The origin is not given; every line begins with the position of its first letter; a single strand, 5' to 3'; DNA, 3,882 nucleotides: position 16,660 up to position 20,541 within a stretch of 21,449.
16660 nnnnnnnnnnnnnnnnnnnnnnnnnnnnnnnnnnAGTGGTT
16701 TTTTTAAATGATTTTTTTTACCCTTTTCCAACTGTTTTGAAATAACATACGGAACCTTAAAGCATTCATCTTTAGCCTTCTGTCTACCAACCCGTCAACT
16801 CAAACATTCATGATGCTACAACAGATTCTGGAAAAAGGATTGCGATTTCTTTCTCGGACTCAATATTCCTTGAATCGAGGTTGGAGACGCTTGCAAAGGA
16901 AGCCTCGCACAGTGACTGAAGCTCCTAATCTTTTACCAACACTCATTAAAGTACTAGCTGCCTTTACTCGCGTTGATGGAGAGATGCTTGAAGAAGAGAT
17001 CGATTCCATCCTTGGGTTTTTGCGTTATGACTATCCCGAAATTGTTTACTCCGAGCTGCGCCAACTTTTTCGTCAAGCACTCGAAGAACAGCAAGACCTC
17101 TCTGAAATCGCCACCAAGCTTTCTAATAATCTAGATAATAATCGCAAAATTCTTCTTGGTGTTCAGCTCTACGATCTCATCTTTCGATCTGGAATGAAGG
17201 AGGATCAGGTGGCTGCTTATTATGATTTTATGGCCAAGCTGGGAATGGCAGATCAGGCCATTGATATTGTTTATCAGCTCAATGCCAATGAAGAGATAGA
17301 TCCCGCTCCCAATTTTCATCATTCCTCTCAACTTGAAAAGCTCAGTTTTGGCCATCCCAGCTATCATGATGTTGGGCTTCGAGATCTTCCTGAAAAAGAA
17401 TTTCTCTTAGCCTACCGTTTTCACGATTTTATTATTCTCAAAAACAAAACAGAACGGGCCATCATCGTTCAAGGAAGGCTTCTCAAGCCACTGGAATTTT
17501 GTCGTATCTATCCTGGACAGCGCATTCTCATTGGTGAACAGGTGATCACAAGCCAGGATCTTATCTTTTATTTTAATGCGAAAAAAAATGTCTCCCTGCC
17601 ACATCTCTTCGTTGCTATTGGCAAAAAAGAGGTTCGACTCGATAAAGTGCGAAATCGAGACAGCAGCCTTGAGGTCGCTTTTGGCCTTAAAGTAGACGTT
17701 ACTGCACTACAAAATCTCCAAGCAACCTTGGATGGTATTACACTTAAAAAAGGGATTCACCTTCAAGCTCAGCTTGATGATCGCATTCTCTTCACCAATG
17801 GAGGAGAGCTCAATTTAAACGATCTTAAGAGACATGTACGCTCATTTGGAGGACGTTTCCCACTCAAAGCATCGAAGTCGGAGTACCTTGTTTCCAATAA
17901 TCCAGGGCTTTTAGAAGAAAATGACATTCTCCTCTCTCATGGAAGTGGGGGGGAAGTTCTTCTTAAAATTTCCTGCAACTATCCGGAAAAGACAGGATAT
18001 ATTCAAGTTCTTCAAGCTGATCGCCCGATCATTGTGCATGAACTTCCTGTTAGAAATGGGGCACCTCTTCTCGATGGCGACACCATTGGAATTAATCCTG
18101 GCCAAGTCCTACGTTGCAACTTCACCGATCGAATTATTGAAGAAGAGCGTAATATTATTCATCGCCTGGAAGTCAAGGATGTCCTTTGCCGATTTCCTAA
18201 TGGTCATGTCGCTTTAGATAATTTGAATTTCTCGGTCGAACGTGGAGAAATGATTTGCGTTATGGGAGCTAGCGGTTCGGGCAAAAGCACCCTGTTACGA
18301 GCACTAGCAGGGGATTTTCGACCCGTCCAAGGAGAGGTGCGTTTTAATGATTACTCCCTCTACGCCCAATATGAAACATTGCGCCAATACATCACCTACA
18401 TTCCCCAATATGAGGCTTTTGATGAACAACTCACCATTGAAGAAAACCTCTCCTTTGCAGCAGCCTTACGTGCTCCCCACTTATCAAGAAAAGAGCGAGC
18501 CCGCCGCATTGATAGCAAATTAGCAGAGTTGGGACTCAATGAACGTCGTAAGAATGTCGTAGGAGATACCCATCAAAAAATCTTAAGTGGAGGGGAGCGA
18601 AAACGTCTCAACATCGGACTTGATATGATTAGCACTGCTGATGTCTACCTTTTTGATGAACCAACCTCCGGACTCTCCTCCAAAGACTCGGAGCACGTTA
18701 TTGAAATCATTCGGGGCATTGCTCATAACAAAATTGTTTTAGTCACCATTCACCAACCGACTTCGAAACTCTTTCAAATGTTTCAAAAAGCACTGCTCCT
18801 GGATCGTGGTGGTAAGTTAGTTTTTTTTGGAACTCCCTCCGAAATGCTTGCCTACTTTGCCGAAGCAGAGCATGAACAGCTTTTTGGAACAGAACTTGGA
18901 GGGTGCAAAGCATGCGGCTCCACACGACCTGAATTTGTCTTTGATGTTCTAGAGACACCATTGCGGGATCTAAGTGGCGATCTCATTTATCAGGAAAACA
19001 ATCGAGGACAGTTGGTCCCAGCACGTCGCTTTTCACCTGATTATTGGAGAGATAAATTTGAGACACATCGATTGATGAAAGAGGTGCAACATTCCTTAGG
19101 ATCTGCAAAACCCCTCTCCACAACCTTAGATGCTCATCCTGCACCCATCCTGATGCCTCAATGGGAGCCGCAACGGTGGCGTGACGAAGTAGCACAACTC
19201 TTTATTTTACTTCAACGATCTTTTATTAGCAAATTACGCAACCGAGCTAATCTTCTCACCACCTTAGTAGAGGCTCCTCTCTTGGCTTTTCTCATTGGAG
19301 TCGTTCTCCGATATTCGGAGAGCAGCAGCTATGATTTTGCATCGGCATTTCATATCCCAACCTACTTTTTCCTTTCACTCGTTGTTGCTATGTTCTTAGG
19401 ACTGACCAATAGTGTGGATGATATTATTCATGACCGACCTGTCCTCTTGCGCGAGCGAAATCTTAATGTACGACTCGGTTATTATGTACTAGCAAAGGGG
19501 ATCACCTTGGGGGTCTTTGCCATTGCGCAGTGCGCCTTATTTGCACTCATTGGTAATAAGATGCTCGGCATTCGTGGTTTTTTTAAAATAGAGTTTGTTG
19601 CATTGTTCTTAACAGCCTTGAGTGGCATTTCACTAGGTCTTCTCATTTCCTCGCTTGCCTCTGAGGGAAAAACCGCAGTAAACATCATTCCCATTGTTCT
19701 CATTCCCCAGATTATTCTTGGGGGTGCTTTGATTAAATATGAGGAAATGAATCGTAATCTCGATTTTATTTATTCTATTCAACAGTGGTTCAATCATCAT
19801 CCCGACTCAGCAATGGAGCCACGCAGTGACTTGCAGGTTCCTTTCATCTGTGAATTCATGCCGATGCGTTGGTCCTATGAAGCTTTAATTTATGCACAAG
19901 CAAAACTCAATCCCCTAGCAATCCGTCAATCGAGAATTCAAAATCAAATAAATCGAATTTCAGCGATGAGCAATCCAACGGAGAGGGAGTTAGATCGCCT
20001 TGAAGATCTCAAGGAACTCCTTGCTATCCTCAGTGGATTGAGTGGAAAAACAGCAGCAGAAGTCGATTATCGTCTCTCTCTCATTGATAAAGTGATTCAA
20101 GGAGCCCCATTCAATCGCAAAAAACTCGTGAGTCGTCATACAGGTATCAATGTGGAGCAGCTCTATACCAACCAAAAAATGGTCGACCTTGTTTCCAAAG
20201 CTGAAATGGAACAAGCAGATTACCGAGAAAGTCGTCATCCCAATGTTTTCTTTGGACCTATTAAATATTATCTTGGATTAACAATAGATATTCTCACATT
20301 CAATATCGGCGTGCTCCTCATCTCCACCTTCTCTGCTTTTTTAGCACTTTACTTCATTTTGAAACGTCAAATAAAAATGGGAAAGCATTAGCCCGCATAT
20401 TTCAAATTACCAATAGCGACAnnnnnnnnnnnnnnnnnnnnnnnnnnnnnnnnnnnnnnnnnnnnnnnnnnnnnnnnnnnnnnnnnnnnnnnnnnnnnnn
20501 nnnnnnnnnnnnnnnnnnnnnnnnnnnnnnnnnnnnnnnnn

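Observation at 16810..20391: Unusual TerB-like + 3x FHA-like + ABCG-type transporter with a giant loop before the last TM (an extended Rv1747-like architecture)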

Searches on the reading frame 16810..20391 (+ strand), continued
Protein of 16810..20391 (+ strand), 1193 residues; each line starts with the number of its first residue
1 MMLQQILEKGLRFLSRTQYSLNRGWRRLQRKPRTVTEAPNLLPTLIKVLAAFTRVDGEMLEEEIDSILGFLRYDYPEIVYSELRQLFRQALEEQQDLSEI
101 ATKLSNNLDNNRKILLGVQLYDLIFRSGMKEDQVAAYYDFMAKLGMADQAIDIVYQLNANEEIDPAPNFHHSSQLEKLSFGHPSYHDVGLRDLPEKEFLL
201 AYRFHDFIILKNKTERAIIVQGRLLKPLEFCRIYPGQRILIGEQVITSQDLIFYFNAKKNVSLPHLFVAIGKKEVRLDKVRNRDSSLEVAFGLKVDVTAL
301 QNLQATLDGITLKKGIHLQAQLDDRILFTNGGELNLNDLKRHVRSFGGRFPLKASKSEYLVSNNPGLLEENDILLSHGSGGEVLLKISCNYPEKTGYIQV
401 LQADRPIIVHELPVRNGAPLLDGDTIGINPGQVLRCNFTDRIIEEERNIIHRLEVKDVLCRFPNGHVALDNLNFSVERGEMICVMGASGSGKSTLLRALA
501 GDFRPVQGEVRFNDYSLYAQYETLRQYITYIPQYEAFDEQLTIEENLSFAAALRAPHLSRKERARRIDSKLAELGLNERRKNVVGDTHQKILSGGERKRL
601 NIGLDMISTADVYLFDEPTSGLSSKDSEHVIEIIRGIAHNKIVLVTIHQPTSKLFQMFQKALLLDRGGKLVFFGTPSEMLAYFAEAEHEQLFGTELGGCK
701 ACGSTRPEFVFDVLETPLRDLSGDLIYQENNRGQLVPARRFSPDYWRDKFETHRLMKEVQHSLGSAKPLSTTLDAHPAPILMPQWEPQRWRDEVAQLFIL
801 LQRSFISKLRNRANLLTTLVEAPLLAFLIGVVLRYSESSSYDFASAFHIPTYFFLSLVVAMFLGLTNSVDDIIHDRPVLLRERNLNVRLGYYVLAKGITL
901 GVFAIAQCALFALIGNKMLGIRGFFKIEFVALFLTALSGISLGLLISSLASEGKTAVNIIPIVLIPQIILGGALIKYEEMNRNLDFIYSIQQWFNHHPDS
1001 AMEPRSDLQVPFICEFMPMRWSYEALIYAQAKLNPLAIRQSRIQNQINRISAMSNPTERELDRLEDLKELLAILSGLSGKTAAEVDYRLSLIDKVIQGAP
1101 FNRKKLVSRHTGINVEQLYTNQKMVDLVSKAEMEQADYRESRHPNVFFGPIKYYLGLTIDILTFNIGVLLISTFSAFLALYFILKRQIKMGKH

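Call 20: find_encoding_contigs(protein=P0068, flank=10000, max_places=2)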
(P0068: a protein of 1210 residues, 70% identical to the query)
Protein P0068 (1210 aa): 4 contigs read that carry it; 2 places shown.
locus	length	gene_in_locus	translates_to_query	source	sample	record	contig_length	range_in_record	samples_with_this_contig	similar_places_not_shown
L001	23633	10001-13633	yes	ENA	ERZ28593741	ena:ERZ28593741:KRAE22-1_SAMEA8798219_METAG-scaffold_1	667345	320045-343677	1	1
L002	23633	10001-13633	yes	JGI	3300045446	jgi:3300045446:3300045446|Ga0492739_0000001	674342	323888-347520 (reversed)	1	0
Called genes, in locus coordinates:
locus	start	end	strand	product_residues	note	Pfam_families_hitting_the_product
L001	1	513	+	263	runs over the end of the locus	PF06966:DUF1295, PF02544:Steroid_dh (weak)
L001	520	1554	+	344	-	PF02353:CMAS, PF01135:PCMT (weak), PF05175:MTS, PF13489:Methyltransf_23, PF13847:Methyltransf_31, PF08241:Methyltransf_11, PF08242:Methyltransf_12, PF13649:Methyltransf_25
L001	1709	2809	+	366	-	PF06925:MGDG_synth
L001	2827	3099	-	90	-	-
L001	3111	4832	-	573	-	PF05524:PEP-utilisers_N, PF00391:PEP-utilizers, PF02896:PEP-utilizers_C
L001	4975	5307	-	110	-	PF03692:CxxCxxCC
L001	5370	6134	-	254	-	PF01040:UbiA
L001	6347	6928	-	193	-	PF00156:Pribosyltran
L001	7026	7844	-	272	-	PF00142:Fer4_NifH, PF01656:CbiA, PF02374:ArsA_ATPase (weak), PF06564:CBP_BcsQ (faint), PF09140:MipZ (weak), PF10609:ParA, PF13614:AAA_31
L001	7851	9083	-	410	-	PF01520:Amidase_3 (weak)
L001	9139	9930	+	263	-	PF00149:Metallophos (weak), PF13277:YmdB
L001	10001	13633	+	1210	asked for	PF00005:ABC_tran, PF01061:ABC2_membrane, PF12698:ABC2_membrane_3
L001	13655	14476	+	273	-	PF00753:Lactamase_B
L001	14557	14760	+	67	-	PF01165:Ribosomal_S21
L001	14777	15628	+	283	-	PF01370:Epimerase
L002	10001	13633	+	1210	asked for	PF00005:ABC_tran, PF01061:ABC2_membrane, PF12698:ABC2_membrane_3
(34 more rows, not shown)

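Call 21: find_encoding_contigs(protein=P0113, flank=10000, max_places=2)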
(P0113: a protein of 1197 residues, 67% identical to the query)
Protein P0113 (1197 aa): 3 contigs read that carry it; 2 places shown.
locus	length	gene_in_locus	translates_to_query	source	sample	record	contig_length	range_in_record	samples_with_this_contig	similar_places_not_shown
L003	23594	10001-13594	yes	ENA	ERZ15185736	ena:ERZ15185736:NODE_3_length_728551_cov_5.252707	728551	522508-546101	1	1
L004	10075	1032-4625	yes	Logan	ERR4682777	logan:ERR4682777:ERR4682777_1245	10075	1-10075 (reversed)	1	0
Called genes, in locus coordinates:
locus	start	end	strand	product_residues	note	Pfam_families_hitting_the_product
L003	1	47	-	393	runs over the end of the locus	PF01408:GFO_IDH_MocA, PF02894:GFO_IDH_MocA_C, PF22725:GFO_IDH_MocA_C3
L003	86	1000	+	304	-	PF02311:AraC_binding (weak), PF07883:Cupin_2 (faint), PF12833:HTH_18, PF00165:HTH_AraC (weak)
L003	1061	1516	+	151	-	-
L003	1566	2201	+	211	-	PF05359:DUF748 (faint), PF00691:OmpA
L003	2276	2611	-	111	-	-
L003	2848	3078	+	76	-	PF04023:FeoA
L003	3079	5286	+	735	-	PF00009:GTP_EFTU (faint), PF01926:MMR_HSR1, PF02421:FeoB_N, PF07670:Gate, PF07664:FeoB_C, PF07670:Gate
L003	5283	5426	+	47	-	PF12669:FeoB_associated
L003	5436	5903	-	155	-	PF02082:Rrf2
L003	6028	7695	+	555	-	PF03460:NIR_SIR_ferr, PF01077:NIR_SIR, PF03460:NIR_SIR_ferr, PF01077:NIR_SIR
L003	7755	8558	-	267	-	PF00106:adh_short, PF08659:KR, PF13561:adh_short_C2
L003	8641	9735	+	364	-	PF05222:AlaDh_PNT_N, PF02826:2-Hacid_dh_C (faint), PF01262:AlaDh_PNT_C, PF07992:Pyr_redox_2 (weak), PF00070:Pyr_redox (weak)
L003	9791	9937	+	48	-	-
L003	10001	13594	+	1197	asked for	PF00005:ABC_tran, PF01061:ABC2_membrane, PF12698:ABC2_membrane_3 (weak)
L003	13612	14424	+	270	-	PF00753:Lactamase_B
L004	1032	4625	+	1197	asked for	PF00005:ABC_tran, PF01061:ABC2_membrane, PF12698:ABC2_membrane_3 (weak)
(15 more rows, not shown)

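Call 32: search_protein_families(library=pfam, alignment_id=A3, max_evalue=0.05)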
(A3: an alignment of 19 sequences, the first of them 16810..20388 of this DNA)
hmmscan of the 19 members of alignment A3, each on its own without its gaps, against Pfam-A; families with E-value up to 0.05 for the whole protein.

A. member 1, window:16810-20388:+ (1193 aa): 18 families
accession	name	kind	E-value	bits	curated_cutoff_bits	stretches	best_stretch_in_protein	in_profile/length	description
PF00005.33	ABC_tran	-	5e-30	105.3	25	1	469-620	1-137/137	ABC transporter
PF01061.29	ABC2_membrane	-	9e-25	87.9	26.9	1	796-990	2-196/211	ABC-2 type transporter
PF12698.13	ABC2_membrane_3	-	3.6e-07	30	31.6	1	852-990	164-305/347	ABC-2 family transporter protein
PF13555.12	AAA_29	-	5.1e-05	23.4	27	1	474-514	17-56/61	P-loop containing region of AAA domain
PF13191.12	AAA_16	-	0.00013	22.9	32.6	1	477-543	20-80/167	AAA ATPase domain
PF19055.6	ABC2_membrane_7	-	0.00026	20.5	22.7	1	648-685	1-38/410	ABC-2 type transporter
PF13304.12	AAA_21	-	0.00046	20.8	27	0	482-500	2-20/304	AAA domain, putative AbiEii toxin, Type IV TA system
PF03193.22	RsgA_GTPase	-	0.00082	19.7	30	1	447-509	76-136/174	RsgA GTPase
PF13238.12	AAA_18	-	0.0024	18.8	29.4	0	482-515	1-31/128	AAA domain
PF13521.12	AAA_28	-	0.0025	18.5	27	1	482-505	2-26/164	AAA domain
PF20703.3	nSTAND1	-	0.0043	17.2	27.1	1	473-498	27-52/379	Novel STAND NTPase 1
PF05099.18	TerB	-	0.0069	17.1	24.4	1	46-114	5-75/118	Tellurite resistance protein TerB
PF02463.25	SMC_N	-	0.0076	16.1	40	0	590-650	135-199/220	RecF/RecN/SMC N terminal domain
PF13401.12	AAA_22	-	0.012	16.4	27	1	479-503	5-29/130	AAA domain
PF25199.1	nSTAND_NTPase5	-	0.015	15.6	34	1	477-503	39-65/145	Novel STAND NTPase 5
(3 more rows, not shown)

B. families by the number of members that match (of 19 scanned): 40 families (the first 25 are shown)
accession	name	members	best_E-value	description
PF00005.33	ABC_tran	19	2.6e-33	ABC transporter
PF13191.12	AAA_16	19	2.2e-06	AAA ATPase domain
PF03193.22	RsgA_GTPase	19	5.5e-05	RsgA GTPase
PF13555.12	AAA_29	18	1e-05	P-loop containing region of AAA domain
PF13401.12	AAA_22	18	0.00018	AAA domain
PF01061.29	ABC2_membrane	16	1e-25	ABC-2 type transporter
PF13304.12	AAA_21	16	0.0001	AAA domain, putative AbiEii toxin, Type IV TA system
PF12698.13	ABC2_membrane_3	15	2.9e-14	ABC-2 family transporter protein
PF20703.3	nSTAND1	14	0.00031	Novel STAND NTPase 1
PF03215.21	Rad17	13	5.3e-07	Rad17 P-loop domain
PF19055.6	ABC2_membrane_7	13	4.5e-06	ABC-2 type transporter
PF13521.12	AAA_28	10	0.0025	AAA domain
PF25199.1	nSTAND_NTPase5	10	0.0037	Novel STAND NTPase 5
PF02463.25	SMC_N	9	0.00027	RecF/RecN/SMC N terminal domain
PF13476.12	AAA_23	9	0.00088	AAA domain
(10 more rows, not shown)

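Call 66: search_protein_families(library=padloc, proteins=[window:16810-20388:+], max_evalue=0.001)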
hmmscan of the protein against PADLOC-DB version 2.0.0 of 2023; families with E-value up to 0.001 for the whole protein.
window:16810-20388:+ (1193 aa): 7 families
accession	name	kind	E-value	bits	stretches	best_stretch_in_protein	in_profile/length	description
PDLC04135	mad3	-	1.6e-19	68.7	2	591-679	263-356/374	mads_3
PDLC04140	mad8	-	1.7e-10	39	1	465-654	13-237/314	mads_8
PDLC02980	AriA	-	7.1e-05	20.9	0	483-510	3-36/304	-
PDLC04541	PDC-M25A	-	0.00013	19.2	0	473-500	15-42/380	-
PDLC02335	AbiLi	-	0.00013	19.2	1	480-650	77-238/326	AbiLi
PDLC00274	PtuA1|PtuA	-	0.00015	19.2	1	480-539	35-94/438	AAA ATPase domain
PDLC04164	AriA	-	0.00043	17.9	0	590-651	170-234/253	-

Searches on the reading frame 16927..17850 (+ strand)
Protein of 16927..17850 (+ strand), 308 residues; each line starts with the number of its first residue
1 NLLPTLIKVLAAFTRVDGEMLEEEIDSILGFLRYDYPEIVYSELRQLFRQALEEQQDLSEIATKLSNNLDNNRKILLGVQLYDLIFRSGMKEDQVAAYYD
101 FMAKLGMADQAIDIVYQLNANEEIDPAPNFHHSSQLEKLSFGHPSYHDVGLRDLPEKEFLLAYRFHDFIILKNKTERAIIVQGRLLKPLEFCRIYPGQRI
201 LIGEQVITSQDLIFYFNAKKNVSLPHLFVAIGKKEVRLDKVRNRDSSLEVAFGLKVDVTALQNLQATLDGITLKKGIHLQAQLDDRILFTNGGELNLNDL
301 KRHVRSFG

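Call 50: predict_structure(alignment_id=A6)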
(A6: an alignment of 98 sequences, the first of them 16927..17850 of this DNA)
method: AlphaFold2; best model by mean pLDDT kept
length: 308 residues; sequences in the alignment: 98
mean_pLDDT: 84.6   pTM: 0.75
mean pLDDT of the five models: 84.6, 84.3, 82.9, 82.2, 80.2
residues with pLDDT >= 90: 120; 70-90: 158; 50-70: 19; < 50: 11
segments of 3 or more residues with pLDDT < 50: 123-133
pLDDT, mean of each block of 10 residues (from residue 1): 88 74 78 81 89 88 91 87 83 88 84 77 44 70 89 89 89 93 88 91 91 88 77 82 92 89 94 95 91 89 71
secondary structure, 60 per line:
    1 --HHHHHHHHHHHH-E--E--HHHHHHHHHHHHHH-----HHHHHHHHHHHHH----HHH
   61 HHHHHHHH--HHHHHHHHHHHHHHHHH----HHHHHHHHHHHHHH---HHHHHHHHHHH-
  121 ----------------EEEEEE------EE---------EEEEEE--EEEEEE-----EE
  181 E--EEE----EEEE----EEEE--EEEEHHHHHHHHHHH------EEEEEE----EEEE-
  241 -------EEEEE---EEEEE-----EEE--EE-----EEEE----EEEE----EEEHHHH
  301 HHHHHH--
elements in order: H3-14 H22-35 H41-53 H58-68 H71-87 H92-105 H109-119 E137-142 E160-165 E168-173 E179-181 E184-186 E191-194 E199-202 E205-208 H209-219 E226-231 E236-239 E248-252 E256-260 E266-268 E278-281 E286-289 E294-296 H297-306

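Call 52: fold_search(model_id=the predicted structure, library=pdb)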
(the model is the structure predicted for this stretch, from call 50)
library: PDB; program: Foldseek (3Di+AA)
matches with E <= 10: 463; with E <= 0.001: 0
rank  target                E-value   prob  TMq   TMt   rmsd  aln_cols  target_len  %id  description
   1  5xzv_A                4.8e-03  0.92  0.20  0.16  16.9       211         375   10  Crystal structure of Rad53 1-466 in complex with AMP-PNP (released 2017-10-11)
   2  5t2s_A                6.4e-03  0.75  0.20  0.25  20.9       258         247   12  Structure of the FHA1 domain of Rad53 bound simultaneously to the BRCT domain of Dbf4 and a phosphopeptide. (released 2016-10-12)
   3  5xzw_B                8.9e-03  0.92  0.21  0.17  16.8       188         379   10  Crystal structure of Rad53 1-466 (released 2017-10-11)
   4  2ff4_A                9.4e-03  0.95  0.22  0.18  14.8       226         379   12  Mycobacterium tuberculosis EmbR in complex with low affinity phosphopeptide (released 2006-01-24)
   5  6c4u_C                1.1e-02  1.00  0.20  0.46   3.0        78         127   13  Engineered FHA with Myc-pTBD peptide (released 2018-05-30)
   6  6c4u_D                1.2e-02  1.00  0.20  0.45   3.4        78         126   13  Engineered FHA with Myc-pTBD peptide (released 2018-05-30)
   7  6c4u_A                1.4e-02  1.00  0.20  0.44   4.8        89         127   12  Engineered FHA with Myc-pTBD peptide (released 2018-05-30)
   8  5t2f_A                1.4e-02  0.60  0.20  0.26  21.2       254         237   13  Structure of the FHA1 domain of Rad53 bound to the BRCT domain of Dbf4 (released 2017-03-15)
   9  5t2s_C                1.4e-02  0.60  0.20  0.24  20.6       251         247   13  Structure of the FHA1 domain of Rad53 bound simultaneously to the BRCT domain of Dbf4 and a phosphopeptide. (released 2016-10-12)
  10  1ujx_MODEL_1_A        1.5e-02  0.99  0.15  0.34   6.5        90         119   17  The forkhead associated (FHA) domain like structure from mouse polynucleotide kinase 3'-phosphatase (released 2004-02-12)
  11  5xzv_B                1.5e-02  0.98  0.21  0.18  16.2       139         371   12  Crystal structure of Rad53 1-466 in complex with AMP-PNP (released 2017-10-11)
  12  5xzw_A                1.5e-02  0.87  0.20  0.16  15.9       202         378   11  Crystal structure of Rad53 1-466 (released 2017-10-11)
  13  5t2f_D                1.5e-02  0.57  0.20  0.25  20.9       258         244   11  Structure of the FHA1 domain of Rad53 bound to the BRCT domain of Dbf4 (released 2017-03-15)
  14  5t2f_B                1.5e-02  0.54  0.20  0.24  21.0       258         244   13  Structure of the FHA1 domain of Rad53 bound to the BRCT domain of Dbf4 (released 2017-03-15)
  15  2fez                  1.6e-02  0.97  0.23  0.19  13.3       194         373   12  Mycobacterium tuberculosis EmbR (released 2006-01-24)
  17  5fwh                  1.9e-02  0.80  0.15  0.24  12.6       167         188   11  N-terminal FHA domain from EssC a component of the bacterial Type VII secretion apparatus (released 2016-04-06)
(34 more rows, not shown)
